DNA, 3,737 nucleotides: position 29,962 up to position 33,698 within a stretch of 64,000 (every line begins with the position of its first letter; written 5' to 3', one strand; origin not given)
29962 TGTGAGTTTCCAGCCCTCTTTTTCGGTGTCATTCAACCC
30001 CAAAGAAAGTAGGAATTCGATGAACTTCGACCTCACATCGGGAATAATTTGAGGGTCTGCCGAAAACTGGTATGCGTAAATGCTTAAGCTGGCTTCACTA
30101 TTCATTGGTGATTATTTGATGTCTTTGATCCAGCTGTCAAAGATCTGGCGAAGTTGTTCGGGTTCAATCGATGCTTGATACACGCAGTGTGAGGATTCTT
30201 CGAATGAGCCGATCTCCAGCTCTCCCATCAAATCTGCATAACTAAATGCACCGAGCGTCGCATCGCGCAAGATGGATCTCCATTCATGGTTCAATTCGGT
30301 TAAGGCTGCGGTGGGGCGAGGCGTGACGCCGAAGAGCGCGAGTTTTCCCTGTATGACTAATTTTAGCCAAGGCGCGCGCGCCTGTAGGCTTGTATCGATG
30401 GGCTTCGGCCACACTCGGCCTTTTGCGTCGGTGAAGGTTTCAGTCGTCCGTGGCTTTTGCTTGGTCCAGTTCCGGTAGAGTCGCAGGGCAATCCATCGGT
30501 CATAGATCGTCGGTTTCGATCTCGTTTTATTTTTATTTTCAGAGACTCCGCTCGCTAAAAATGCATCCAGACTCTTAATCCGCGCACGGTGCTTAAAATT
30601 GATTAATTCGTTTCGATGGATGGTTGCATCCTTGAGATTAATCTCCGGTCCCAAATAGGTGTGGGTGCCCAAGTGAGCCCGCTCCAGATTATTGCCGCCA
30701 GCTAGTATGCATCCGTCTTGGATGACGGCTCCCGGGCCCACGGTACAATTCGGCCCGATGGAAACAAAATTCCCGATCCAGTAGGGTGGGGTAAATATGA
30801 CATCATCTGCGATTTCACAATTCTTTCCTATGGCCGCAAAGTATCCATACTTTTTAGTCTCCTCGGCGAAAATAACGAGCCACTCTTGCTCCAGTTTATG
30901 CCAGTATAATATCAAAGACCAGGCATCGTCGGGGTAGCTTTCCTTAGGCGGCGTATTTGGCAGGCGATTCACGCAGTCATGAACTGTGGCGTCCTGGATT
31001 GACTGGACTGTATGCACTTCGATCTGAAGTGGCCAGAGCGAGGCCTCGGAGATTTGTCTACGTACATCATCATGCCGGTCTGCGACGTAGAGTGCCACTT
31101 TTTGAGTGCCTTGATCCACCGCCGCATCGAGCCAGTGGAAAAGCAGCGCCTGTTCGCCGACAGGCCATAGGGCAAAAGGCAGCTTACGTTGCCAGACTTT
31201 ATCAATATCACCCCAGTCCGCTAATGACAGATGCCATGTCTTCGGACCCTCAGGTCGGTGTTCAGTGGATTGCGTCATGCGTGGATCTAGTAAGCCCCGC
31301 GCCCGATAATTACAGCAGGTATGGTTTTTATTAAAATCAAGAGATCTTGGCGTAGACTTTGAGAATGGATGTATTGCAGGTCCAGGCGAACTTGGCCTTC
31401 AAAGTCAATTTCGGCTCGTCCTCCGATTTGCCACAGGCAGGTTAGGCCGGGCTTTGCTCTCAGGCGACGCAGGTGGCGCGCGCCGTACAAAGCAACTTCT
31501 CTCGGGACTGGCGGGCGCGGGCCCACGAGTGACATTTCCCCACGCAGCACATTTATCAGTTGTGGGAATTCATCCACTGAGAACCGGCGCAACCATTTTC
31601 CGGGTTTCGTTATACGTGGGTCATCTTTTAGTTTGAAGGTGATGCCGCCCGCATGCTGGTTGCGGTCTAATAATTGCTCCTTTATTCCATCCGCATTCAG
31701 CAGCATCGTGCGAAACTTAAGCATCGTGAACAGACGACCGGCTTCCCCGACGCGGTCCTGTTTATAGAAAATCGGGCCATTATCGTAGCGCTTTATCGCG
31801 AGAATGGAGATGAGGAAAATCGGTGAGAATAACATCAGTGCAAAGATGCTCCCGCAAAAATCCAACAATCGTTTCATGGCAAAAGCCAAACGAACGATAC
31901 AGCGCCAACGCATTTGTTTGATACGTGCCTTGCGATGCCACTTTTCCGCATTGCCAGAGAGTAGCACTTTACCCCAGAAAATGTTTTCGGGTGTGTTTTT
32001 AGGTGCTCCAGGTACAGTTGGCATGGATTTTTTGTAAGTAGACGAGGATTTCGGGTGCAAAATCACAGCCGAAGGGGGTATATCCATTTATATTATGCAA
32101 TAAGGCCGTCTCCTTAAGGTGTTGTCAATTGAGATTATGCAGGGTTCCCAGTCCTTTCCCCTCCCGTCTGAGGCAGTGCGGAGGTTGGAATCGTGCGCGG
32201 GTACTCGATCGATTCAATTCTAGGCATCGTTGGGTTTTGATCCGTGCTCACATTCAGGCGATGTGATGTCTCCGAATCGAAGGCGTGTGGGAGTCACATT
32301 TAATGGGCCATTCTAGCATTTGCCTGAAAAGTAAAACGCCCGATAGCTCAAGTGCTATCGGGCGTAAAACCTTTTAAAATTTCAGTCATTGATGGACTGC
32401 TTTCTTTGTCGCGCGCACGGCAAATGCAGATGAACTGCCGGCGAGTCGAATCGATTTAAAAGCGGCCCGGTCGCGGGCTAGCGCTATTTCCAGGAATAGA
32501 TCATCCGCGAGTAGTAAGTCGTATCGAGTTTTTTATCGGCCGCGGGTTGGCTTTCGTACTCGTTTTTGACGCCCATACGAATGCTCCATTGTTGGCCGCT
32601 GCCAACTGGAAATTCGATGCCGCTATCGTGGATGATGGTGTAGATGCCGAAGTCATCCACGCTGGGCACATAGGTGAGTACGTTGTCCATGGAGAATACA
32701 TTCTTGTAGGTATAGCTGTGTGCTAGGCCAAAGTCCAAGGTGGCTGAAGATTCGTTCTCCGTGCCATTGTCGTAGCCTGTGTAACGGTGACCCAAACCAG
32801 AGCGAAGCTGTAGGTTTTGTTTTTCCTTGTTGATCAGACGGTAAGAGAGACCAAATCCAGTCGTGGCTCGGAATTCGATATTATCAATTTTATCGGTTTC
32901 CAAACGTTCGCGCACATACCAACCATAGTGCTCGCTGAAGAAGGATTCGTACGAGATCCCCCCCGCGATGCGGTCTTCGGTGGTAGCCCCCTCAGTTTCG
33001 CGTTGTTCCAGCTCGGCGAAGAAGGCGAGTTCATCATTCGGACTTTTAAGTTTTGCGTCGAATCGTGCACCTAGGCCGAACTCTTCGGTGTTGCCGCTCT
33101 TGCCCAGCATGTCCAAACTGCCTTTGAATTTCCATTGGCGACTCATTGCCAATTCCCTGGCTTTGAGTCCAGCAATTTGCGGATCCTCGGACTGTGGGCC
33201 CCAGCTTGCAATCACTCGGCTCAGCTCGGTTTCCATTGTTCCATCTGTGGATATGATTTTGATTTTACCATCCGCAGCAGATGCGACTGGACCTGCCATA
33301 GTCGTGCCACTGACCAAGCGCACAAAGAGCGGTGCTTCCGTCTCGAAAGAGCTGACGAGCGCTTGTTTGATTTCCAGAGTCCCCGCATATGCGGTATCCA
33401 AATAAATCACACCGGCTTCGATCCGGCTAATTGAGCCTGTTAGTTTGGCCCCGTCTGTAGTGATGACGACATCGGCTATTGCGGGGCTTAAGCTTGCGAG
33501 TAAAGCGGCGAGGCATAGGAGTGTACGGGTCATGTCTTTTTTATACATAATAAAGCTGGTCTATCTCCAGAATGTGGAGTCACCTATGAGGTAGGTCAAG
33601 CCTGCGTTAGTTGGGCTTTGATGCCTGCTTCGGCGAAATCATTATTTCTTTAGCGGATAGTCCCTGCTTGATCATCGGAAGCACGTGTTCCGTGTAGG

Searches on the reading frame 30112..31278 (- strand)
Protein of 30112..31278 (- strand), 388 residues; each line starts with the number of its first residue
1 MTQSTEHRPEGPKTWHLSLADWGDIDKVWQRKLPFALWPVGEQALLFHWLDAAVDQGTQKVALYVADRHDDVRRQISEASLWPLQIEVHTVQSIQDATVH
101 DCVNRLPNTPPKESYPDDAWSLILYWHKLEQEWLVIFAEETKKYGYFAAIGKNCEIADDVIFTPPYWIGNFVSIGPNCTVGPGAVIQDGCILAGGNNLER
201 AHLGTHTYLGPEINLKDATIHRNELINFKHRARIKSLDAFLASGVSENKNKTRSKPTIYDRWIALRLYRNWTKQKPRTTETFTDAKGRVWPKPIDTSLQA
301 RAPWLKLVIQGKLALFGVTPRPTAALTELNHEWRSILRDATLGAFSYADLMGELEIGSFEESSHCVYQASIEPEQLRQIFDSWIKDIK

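Call 3: search_protein_families(library=pfam, proteins=[window:30112-31278:-], max_evalue=0.01)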
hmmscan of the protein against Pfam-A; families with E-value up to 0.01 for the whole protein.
window:30112-31278:- (388 aa): 3 families
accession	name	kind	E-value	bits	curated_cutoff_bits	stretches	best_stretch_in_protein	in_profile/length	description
PF00132.30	Hexapep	-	5.7e-08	32.6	27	1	167-195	3-31/36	Bacterial transferase hexapeptide (six repeats)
PF25087.1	GMPPB_C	-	1.2e-05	25.4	39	1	158-210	3-55/110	GMPPB C-terminal domain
PF25084.1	LbH_EIF2B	-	0.00045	20.6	54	0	149-213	40-103/105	EIF2B subunit epsilon LbH domain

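Call 4: search_protein_families(library=ncbifam, proteins=[window:30112-31278:-], max_evalue=0.01)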
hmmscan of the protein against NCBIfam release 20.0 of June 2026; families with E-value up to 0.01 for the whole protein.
window:30112-31278:- (388 aa): 9 families
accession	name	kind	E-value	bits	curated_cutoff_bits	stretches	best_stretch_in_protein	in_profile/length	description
TIGR01173.1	glmU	equivalog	9.7e-07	28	366.85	1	149-219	264-333/452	bifunctional UDP-N-acetylglucosamine diphosphorylase/glucosamine-1-phosphate N-acetyltransferase GlmU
NF010933.0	PRK14353.1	equivalog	2.3e-05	23.2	505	0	163-217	266-320/453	bifunctional UDP-N-acetylglucosamine diphosphorylase/glucosamine-1-phosphate N-acetyltransferase GlmU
TIGR01853.1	lipid_A_lpxD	equivalog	3.3e-05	23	242.5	1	137-215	88-167/325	UDP-3-O-(3-hydroxymyristoyl)glucosamine N-acyltransferase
NF002060.0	PRK00892.1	subfamily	3.4e-05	23.1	207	1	145-192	123-170/345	UDP-3-O-(3-hydroxymyristoyl)glucosamine N-acyltransferase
TIGR03992.1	Arch_glmU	subfamily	5.4e-05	22.3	292.1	0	149-193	250-294/393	bifunctional sugar-1-phosphate nucleotidylyltransferase/acetyltransferase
NF006986.0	PRK09451.1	equivalog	7.5e-05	21.7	725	0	150-215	268-332/456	bifunctional UDP-N-acetylglucosamine diphosphorylase/glucosamine-1-phosphate N-acetyltransferase GlmU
TIGR03570.1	NeuD_NnaD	subfamily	0.00028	20.5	160.8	1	147-211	99-164/202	NeuD/PglB/VioB family sugar acetyltransferase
NF010935.0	PRK14355.1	equivalog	0.00031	19.5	718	0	150-222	265-342/459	bifunctional UDP-N-acetylglucosamine diphosphorylase/glucosamine-1-phosphate N-acetyltransferase GlmU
NF010940.0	PRK14360.1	equivalog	0.0021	16.7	602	0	149-194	258-303/452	bifunctional UDP-N-acetylglucosamine diphosphorylase/glucosamine-1-phosphate N-acetyltransferase GlmU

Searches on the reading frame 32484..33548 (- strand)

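Call 3: search_protein_families(library=pfam, proteins=[window:32484-33548:-], max_evalue=0.01)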
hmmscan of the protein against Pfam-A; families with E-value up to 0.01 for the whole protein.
window:32484-33548:- (354 aa): 1 family
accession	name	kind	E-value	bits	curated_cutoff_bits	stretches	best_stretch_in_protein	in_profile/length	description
PF04338.18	DUF481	-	2.5e-31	109.8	21.1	1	149-353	7-210/210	Protein of unknown function, DUF481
